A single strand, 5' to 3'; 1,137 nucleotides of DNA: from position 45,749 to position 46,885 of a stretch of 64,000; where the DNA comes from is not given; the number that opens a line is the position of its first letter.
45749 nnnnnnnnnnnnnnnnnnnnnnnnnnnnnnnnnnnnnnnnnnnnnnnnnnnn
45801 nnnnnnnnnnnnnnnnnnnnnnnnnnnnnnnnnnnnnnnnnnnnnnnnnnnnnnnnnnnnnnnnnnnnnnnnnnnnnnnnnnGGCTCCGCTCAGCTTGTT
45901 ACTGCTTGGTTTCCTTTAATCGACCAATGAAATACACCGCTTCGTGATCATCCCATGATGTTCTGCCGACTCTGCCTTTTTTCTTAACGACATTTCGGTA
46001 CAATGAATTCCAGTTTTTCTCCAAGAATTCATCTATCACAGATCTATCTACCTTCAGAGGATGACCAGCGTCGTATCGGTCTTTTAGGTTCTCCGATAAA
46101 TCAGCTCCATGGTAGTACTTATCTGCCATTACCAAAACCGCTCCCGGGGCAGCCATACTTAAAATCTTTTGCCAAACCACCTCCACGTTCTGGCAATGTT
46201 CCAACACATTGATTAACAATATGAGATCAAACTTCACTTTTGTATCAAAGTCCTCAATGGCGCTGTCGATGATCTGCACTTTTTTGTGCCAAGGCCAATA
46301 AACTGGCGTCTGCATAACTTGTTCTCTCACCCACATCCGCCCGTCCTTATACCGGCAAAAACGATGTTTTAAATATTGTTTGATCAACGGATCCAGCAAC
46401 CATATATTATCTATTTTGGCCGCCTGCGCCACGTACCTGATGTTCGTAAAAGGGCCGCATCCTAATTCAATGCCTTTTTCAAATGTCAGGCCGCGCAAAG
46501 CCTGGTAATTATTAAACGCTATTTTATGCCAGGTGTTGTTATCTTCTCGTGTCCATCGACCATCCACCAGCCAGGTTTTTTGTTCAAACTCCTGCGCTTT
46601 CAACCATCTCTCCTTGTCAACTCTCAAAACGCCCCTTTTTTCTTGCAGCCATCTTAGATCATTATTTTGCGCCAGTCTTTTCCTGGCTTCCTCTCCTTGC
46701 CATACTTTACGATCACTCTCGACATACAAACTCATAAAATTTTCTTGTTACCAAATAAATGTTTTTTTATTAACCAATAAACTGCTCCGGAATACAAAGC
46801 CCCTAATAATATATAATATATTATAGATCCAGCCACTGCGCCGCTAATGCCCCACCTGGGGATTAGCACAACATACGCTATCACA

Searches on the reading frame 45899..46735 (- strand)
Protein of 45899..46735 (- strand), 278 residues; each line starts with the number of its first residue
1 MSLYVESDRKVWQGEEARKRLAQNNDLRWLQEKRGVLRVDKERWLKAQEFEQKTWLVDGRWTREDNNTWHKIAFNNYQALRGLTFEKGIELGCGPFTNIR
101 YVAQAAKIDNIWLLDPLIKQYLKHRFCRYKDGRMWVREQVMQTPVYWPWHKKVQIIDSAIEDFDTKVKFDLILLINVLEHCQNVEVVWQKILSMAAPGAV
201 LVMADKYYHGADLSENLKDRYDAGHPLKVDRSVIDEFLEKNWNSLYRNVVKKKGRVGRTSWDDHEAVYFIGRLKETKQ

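Call 17: search_protein_families(library=pfam, proteins=[window:45899-46735:-], max_evalue=0.001)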
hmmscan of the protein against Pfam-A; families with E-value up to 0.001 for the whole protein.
window:45899-46735:- (278 aa): 3 families
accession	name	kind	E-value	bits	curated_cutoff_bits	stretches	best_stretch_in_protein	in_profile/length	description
PF08242.18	Methyltransf_12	-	4.6e-07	30.9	30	1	149-201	64-98/98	Methyltransferase domain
PF13489.12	Methyltransf_23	-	6.1e-07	29.7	27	1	83-205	21-118/164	Methyltransferase domain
PF08241.18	Methyltransf_11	-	0.00031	21.7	21.2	0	145-202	43-94/95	Methyltransferase domain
